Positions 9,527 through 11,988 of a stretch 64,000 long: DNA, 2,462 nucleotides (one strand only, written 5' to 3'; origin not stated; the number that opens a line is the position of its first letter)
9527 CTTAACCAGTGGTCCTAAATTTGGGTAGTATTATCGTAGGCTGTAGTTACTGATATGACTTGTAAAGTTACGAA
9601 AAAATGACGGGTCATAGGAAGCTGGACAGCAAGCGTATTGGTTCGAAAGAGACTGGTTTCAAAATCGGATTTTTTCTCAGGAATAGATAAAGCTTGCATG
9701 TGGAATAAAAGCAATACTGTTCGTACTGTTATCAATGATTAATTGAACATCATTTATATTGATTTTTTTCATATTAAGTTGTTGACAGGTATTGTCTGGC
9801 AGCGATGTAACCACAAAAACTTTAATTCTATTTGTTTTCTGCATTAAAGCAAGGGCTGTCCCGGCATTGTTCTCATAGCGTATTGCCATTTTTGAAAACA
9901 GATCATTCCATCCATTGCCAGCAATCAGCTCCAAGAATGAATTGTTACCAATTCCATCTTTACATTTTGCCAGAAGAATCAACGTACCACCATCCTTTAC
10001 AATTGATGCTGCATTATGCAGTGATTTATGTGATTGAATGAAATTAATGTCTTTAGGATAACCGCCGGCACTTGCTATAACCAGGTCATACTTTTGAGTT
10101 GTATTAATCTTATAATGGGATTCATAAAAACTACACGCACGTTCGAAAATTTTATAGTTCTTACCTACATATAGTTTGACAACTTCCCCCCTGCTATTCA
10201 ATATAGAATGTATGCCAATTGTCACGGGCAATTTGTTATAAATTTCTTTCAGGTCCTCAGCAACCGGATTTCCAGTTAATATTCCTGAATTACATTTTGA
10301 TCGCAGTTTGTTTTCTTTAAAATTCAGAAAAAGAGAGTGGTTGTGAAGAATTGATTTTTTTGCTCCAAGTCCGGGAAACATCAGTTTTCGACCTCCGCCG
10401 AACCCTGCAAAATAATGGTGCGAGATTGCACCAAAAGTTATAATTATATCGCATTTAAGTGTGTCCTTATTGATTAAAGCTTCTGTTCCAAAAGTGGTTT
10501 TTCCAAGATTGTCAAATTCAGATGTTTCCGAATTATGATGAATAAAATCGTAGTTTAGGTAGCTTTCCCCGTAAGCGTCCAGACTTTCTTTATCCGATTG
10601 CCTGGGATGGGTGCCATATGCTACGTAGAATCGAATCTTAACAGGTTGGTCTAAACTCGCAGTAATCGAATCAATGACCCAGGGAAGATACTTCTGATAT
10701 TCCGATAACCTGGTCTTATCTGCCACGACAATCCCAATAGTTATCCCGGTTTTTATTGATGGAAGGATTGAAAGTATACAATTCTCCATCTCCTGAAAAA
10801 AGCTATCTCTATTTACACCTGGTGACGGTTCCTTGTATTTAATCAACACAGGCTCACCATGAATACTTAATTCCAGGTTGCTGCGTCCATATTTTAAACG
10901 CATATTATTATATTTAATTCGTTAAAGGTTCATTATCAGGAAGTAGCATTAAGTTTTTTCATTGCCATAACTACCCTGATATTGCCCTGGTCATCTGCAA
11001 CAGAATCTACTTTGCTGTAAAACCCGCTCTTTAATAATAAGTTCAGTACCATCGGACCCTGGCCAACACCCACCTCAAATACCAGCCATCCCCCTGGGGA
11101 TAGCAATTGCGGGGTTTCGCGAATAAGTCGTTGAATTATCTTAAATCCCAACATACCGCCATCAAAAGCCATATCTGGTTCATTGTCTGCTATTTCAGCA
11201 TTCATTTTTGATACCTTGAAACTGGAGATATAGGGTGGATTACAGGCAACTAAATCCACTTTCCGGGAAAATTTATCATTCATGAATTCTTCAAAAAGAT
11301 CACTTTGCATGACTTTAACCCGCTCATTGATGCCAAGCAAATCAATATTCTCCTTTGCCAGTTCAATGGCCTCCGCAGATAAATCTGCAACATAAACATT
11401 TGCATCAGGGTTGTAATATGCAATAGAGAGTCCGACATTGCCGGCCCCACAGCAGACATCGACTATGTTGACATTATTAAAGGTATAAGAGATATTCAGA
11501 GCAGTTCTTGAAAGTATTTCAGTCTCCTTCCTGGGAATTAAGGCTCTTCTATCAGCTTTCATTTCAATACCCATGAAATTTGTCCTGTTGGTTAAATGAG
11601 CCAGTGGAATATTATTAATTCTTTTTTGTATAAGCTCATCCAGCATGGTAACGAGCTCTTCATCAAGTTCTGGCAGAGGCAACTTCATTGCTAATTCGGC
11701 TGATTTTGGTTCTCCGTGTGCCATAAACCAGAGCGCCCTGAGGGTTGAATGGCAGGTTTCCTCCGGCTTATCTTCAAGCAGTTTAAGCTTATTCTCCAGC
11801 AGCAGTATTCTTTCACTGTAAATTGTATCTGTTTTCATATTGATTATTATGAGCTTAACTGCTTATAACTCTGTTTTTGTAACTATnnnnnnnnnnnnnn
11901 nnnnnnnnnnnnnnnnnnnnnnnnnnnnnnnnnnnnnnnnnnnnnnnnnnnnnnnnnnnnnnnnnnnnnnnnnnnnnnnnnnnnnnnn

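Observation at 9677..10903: LarA-family (nickel-pincer) enzyme embedded in a sugar-tailoring operon, with no larBCE nearby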

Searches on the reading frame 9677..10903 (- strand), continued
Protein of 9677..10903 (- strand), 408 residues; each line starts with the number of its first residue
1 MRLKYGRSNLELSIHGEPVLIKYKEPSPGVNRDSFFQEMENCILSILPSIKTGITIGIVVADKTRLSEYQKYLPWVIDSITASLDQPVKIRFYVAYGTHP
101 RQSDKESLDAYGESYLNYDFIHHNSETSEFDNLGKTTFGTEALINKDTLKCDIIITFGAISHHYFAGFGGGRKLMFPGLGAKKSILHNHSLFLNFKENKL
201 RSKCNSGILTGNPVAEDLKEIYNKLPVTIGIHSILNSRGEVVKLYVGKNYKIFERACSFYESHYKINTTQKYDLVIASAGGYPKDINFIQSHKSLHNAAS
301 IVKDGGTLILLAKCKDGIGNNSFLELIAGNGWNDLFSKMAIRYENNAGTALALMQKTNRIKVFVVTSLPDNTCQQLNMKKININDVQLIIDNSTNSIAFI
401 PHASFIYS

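Call 74: search_protein_families(library=pfam, proteins=[L006:2405-3490:+, L006:7615-8799:+, L006:8809-9915:+, L006:11310-12956:-, L006:12950-13891:-, L006:14192-15352:+, L006:15504-16250:+, L006:17582-18445:+, L006:18750-21227:+, L004:2399-3697:-], max_evalue=0.001)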
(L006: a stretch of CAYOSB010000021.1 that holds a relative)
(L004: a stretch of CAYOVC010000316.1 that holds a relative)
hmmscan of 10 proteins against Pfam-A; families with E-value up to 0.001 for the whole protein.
L006:2405-3490:+ (361 aa): 1 family
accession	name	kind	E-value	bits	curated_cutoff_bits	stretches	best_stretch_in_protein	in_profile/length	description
PF09721.15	Exosortase_EpsH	-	5.9e-05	23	25.7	1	106-350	33-250/254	Transmembrane exosortase (Exosortase_EpsH)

L006:7615-8799:+ (394 aa): 3 families
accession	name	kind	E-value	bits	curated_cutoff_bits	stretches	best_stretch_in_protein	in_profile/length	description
PF16363.11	GDP_Man_Dehyd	-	1.9e-142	475.1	27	1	15-368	1-332/332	GDP-mannose 4,6 dehydratase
PF01370.27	Epimerase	-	6.9e-71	238.9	20.9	1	14-261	1-240/240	NAD dependent epimerase/dehydratase family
PF04321.23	RmlD_sub_bind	-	8.1e-05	22.3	27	1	15-171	4-130/287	RmlD substrate binding domain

L006:8809-9915:+ (368 aa): 3 families
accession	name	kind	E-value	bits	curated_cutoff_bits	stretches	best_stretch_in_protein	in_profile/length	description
PF01370.27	Epimerase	-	6.4e-59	199.7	20.9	2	9-196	1-198/240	NAD dependent epimerase/dehydratase family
PF16363.11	GDP_Man_Dehyd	-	5.6e-13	49.5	27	1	40-206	57-221/332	GDP-mannose 4,6 dehydratase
PF04321.23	RmlD_sub_bind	-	5.3e-06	26.2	27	1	8-67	2-60/287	RmlD substrate binding domain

L006:11310-12956:- (548 aa): 1 family
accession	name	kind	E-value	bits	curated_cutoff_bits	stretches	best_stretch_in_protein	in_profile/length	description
PF07676.18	PD40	-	1.3e-06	28.6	20.9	0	184-210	13-37/38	WD40-like Beta Propeller Repeat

L006:12950-13891:- (313 aa): 1 family
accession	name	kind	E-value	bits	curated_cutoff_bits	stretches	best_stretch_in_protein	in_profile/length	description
PF11751.14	PorP_SprF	-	4.7e-20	72.7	22.3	1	34-282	14-258/273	Type IX secretion system membrane protein PorP/SprF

L006:14192-15352:+ (386 aa): 1 family
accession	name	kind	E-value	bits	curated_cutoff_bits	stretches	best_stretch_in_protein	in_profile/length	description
PF02350.25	Epimerase_2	-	3.7e-91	306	30.6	1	29-378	3-346/347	UDP-N-acetylglucosamine 2-epimerase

L006:15504-16250:+ (248 aa): 0 families

L006:17582-18445:+ (287 aa): 0 families

L006:18750-21227:+ (826 aa): 1 family
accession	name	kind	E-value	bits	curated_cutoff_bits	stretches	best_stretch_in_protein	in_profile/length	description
PF05547.17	Peptidase_M6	-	1.2e-20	74.5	22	1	241-444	60-285/294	Immune inhibitor A peptidase M6, catalytic domain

L004:2399-3697:- (432 aa): 2 families
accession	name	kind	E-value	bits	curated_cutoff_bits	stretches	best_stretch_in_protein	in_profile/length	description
PF01583.26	APS_kinase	-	8.3e-44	149.7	21.1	1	261-409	1-151/152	Adenylylsulphate kinase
PF22594.2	GTP-eEF1A_C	-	4.2e-28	98.1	27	1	123-221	1-100/101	GTP-eEF1A C-terminal domain-like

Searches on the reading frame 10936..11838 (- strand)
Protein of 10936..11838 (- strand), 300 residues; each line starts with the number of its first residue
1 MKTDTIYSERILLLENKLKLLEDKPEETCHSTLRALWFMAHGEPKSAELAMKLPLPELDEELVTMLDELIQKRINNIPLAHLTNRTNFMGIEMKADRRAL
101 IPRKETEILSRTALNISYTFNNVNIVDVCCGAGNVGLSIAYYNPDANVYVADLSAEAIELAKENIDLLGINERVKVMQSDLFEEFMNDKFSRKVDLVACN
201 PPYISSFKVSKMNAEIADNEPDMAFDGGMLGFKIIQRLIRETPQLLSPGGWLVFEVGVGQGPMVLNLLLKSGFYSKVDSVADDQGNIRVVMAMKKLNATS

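Call 4: search_protein_families(library=pfam, proteins=[window:10936-11838:-], max_evalue=0.01)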
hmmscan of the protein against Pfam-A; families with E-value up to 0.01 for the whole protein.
window:10936-11838:- (300 aa): 21 families
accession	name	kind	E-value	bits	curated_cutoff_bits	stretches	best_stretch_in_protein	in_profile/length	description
PF05175.20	MTS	-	3.5e-17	63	23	1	122-210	32-115/170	Methyltransferase small domain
PF13847.12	Methyltransf_31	-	5.2e-12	46.1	27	1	121-215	3-82/145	Methyltransferase domain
PF13649.12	Methyltransf_25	-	8.7e-10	39.6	27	1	125-214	1-87/97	Methyltransferase domain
PF10294.15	Methyltransf_16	-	1.6e-09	38.2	21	1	117-197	42-124/174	Lysine methyltransferase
PF09445.16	Methyltransf_15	-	5.6e-09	36.2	22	1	125-203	4-81/165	RNA cap guanine-N2 methyltransferase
PF03602.21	Cons_hypoth95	-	4.6e-08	33.4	24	1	119-215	39-135/182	Conserved hypothetical protein 95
PF08242.18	Methyltransf_12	-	3.9e-07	31.2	30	1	126-200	1-72/98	Methyltransferase domain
PF11599.14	AviRa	-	2.9e-06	27.4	25.7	1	105-188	35-122/232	RRNA methyltransferase AviRa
PF02475.24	TRM5-TYW2_MTfase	-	3.9e-06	27.4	28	1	121-189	36-103/164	TRM5/TYW2 methyltransferase domain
PF08241.18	Methyltransf_11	-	1e-05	26.5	21.2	1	126-199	1-66/95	Methyltransferase domain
PF06325.19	PrmA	-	1e-05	25.7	22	1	121-200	161-233/296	Ribosomal protein L11 methyltransferase (PrmA)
PF02384.22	N6_Mtase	-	1.1e-05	25.4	20.4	1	111-211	36-143/311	N-6 DNA Methylase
PF01170.24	UPF0020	-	2.1e-05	24.8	22.3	1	143-214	74-142/197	RMKL-like, methyltransferase domain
PF13489.12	Methyltransf_23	-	9.5e-05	22.6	27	1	118-256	19-118/164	Methyltransferase domain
PF12847.13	Methyltransf_18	-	0.0014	19.1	27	1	121-188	14-81/151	Methyltransferase domain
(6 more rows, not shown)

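Call 8: search_protein_families(library=ncbifam, proteins=[window:10936-11838:-], max_evalue=0.00001)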
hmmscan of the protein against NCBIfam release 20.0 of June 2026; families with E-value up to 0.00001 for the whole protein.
window:10936-11838:- (300 aa): 18 families
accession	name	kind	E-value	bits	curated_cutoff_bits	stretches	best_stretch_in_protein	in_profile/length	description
TIGR03534.1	RF_mod_PrmC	equivalog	5.3e-60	203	199.1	1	56-290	23-252/253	peptide chain release factor N(5)-glutamine methyltransferase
TIGR00536.1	hemK_fam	subfamily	3.4e-57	193.7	115.5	1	36-295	28-283/286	HemK family protein methyltransferase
TIGR03533.1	L3_gln_methyl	equivalog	3.2e-43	148.1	229.7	1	60-260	58-255/284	50S ribosomal protein L3 N(5)-glutamine methyltransferase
TIGR03704.1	PrmC_rel_meth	equivalog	2.9e-39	135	248.8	1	64-287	28-247/251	putative protein N(5)-glutamine methyltransferase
NF002421.0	PRK01544.1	equivalog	3.5e-27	95.3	567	1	117-291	134-303/524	bifunctional peptide chain release factor N(5)-glutamine methyltransferase PrmC/tRNA (guanosine(46)-N7)-methyltransferase TrmB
NF011529.0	PRK14968.1-3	equivalog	9.8e-21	74.1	162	1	87-275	4-176/198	putative methyltransferase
TIGR00537.1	hemK_rel_arch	hypoth_equivalog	4.2e-15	55.9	87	1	121-277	19-162/179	HemK2/MTQ2 family protein methyltransferase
NF011530.0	PRK14968.1-4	equivalog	2e-14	53.4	243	1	91-282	11-184/202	putative methyltransferase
NF011527.0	PRK14968.1-1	equivalog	3e-11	43.4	242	1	102-256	17-151/192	putative methyltransferase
NF007023.0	PRK09489.1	equivalog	8.1e-09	35.1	295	1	123-212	198-280/342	16S rRNA (guanine(1207)-N(2))-methyltransferase RsmC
NF047853.1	tRm6a37MtseTrmN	equivalog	4.9e-08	33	350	1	122-275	44-187/244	tRNA(1)(Val) (adenine(37)-N(6))-methyltransferase TrmN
TIGR02469.1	CbiT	equivalog_domain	3.1e-07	30.7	78.3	1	122-255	20-121/124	precorrin-6Y C5,15-methyltransferase (decarboxylating) subunit CbiT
NF001244.0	PRK00216.1-5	equivalog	1.7e-06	27.5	216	1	111-188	38-116/236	bifunctional demethylmenaquinone methyltransferase/2-methoxy-6-polyprenyl-1,4-benzoquinol methylase UbiE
NF001556.0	PRK00377.1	equivalog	2e-06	27.7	238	0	97-184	17-104/198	cobalt-precorrin-6Y C(15)-methyltransferase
TIGR02987.1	met_A_Alw26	exception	3.3e-06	26.1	353.5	1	118-215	26-133/523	Alw26I/Eco31I/Esp3I family type II restriction adenine-specific DNA-methyltransferase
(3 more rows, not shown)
